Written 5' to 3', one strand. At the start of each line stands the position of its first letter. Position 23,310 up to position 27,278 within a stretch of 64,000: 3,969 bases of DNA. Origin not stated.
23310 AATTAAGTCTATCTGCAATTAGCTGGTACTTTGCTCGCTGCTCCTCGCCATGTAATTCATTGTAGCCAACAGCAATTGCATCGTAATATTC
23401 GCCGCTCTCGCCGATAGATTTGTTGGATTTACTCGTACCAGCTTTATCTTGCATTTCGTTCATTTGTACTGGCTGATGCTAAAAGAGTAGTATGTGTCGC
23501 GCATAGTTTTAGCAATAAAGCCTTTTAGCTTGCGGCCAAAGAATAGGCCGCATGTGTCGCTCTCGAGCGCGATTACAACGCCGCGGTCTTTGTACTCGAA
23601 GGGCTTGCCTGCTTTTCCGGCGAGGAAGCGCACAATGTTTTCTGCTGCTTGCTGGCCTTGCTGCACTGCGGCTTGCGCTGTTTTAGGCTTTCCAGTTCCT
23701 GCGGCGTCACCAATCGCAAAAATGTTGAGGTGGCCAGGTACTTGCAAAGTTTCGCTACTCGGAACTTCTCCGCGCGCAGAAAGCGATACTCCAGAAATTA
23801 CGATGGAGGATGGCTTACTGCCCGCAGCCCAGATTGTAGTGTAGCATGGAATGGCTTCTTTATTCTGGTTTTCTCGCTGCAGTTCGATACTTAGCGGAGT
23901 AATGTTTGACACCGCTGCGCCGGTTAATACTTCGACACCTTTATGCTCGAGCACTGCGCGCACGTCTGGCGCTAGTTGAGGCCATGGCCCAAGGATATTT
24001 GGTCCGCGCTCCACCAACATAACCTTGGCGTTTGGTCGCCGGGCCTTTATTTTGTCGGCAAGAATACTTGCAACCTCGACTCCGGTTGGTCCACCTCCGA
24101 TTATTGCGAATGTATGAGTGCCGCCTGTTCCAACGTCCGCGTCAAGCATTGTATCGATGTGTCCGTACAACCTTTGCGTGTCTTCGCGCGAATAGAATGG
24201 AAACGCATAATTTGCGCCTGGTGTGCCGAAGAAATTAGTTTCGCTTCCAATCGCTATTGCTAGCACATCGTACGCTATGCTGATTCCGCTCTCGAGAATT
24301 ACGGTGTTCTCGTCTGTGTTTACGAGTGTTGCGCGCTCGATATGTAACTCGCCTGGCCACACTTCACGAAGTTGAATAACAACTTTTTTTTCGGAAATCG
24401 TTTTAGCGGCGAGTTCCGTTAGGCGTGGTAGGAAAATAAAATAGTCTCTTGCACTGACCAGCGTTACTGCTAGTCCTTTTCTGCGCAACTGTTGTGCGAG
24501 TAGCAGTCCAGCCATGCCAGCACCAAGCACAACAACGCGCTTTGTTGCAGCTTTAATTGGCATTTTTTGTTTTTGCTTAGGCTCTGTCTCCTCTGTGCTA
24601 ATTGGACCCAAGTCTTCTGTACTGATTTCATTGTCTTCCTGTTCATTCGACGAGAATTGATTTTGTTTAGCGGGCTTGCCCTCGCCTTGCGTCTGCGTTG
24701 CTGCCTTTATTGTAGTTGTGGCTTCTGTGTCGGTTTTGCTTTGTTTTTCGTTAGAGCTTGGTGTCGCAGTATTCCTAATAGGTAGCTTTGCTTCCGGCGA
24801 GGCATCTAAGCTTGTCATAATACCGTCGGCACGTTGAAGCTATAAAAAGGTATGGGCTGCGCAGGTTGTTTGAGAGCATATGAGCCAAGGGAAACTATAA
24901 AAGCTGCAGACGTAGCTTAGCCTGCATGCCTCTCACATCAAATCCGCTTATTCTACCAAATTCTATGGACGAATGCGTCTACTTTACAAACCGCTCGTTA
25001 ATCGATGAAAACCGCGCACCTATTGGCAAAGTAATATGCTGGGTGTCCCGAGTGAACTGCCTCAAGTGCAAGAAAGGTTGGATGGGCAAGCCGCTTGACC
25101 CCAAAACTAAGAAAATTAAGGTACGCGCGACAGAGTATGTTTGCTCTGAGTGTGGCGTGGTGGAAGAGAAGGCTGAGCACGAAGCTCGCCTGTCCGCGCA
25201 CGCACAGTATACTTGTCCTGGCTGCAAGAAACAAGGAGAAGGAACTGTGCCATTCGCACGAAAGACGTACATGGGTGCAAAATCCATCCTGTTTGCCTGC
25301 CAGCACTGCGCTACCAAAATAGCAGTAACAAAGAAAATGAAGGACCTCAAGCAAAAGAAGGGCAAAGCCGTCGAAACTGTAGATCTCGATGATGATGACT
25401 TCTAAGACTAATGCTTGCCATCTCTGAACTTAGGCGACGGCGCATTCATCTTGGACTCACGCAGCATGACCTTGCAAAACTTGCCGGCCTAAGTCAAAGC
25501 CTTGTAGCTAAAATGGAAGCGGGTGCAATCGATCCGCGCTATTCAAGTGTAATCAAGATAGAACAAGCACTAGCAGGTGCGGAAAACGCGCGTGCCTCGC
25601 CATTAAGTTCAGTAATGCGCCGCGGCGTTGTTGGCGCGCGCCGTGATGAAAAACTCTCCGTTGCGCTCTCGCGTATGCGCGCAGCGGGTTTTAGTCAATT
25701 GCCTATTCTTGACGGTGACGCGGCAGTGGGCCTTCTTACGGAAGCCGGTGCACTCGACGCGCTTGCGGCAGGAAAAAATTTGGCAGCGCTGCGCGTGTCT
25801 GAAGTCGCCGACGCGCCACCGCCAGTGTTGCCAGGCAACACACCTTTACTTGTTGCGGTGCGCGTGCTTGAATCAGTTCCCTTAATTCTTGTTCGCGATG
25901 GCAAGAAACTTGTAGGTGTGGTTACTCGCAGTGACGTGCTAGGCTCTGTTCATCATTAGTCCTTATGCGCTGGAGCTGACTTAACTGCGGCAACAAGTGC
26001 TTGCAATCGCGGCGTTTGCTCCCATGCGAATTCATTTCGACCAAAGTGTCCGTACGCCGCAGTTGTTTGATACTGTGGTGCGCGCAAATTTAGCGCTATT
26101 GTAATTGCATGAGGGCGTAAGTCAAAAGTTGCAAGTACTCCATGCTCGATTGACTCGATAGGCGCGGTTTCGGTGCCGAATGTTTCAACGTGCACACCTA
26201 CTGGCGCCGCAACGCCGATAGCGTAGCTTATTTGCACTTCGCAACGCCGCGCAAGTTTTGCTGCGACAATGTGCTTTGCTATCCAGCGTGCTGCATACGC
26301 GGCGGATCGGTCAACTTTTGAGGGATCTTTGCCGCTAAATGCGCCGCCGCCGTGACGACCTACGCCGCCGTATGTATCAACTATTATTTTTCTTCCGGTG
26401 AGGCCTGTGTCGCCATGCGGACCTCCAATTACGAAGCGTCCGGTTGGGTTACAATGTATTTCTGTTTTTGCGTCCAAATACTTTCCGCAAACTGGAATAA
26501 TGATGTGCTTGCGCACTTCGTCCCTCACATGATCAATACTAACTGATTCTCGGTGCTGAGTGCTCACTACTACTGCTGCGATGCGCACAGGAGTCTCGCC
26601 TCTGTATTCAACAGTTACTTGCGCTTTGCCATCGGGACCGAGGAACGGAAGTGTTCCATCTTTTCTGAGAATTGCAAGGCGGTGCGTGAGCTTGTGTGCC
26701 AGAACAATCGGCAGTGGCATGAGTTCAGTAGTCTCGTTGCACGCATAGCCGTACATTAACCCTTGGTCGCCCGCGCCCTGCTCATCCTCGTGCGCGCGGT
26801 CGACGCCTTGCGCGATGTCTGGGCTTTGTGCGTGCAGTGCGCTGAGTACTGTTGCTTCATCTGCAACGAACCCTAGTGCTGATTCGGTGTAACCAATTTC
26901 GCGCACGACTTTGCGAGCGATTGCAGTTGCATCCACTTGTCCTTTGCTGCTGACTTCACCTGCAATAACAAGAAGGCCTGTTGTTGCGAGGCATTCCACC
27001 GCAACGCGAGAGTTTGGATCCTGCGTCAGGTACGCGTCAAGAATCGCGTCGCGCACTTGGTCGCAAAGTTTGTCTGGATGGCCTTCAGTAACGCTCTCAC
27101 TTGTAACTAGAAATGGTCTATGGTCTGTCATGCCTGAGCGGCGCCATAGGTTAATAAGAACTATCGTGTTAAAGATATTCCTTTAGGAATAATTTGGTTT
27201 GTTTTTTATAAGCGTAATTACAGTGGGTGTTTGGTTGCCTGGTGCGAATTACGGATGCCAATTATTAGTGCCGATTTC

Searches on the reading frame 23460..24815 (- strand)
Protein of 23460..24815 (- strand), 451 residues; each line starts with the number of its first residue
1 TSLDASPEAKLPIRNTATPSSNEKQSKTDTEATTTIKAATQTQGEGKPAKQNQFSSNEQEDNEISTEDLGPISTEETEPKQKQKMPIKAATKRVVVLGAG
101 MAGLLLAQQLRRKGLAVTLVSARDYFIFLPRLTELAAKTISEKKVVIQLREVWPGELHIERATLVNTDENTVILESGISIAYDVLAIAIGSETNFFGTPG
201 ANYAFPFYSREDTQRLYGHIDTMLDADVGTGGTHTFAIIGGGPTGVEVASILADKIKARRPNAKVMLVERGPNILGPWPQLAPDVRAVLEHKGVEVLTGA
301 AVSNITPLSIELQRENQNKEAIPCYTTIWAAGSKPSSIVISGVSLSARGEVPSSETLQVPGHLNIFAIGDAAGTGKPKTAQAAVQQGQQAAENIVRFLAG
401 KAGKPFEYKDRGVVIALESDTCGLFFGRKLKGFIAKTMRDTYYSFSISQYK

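Call 69: search_protein_families(library=pfam, proteins=[window:23460-24815:-], max_evalue=0.0001)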
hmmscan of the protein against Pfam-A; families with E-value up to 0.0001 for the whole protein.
window:23460-24815:- (451 aa): 7 families
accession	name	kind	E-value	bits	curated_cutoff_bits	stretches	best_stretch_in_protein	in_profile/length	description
PF07992.20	Pyr_redox_2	-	6e-48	164.2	26.1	2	93-387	2-291/291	Pyridine nucleotide-disulphide oxidoreductase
PF00070.33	Pyr_redox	-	1.3e-15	58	22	2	237-306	3-67/82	Pyridine nucleotide-disulphide oxidoreductase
PF13450.12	NAD_binding_8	-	1.4e-08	35.3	21.9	0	96-124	1-29/68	NAD(P)-binding Rossmann-like domain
PF01266.30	DAO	-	2.6e-08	34.2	27.9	0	93-124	1-32/353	FAD dependent oxidoreductase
PF05834.18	Lycopene_cycl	-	3.4e-08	33.4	23.4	0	94-128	2-38/380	Lycopene cyclase protein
PF01494.25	FAD_binding_3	-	2e-06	27.7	22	0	93-133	3-43/349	FAD binding domain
PF03486.20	HI0933_like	-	2.5e-05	24.3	50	0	93-122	2-31/244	HI0933-like protein Rossmann domain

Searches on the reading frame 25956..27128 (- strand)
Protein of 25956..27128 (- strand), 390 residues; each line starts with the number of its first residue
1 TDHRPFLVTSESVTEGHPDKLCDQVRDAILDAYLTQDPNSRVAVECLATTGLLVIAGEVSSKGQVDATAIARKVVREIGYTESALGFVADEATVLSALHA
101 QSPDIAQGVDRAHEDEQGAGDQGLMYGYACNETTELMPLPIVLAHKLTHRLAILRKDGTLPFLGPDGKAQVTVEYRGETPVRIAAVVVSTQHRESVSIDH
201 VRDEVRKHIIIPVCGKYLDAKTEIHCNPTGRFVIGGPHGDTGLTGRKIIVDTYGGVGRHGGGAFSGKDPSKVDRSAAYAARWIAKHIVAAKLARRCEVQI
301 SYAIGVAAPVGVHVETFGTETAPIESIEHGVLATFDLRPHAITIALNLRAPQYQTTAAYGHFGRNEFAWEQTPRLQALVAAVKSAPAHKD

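Call 69: search_protein_families(library=pfam, proteins=[window:25956-27128:-], max_evalue=0.0001)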
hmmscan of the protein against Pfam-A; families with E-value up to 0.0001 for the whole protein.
window:25956-27128:- (390 aa): 3 families
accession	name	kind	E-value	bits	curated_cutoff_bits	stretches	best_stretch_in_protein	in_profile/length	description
PF02773.21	S-AdoMet_synt_C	-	4.1e-66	221.6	25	1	234-371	1-138/138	S-adenosylmethionine synthetase, C-terminal domain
PF02772.21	S-AdoMet_synt_M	-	6e-46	155.9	29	1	116-232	1-120/120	S-adenosylmethionine synthetase, central domain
PF00438.25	S-AdoMet_synt_N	-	5.6e-39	133.1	33.1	1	6-103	2-99/99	S-adenosylmethionine synthetase, N-terminal domain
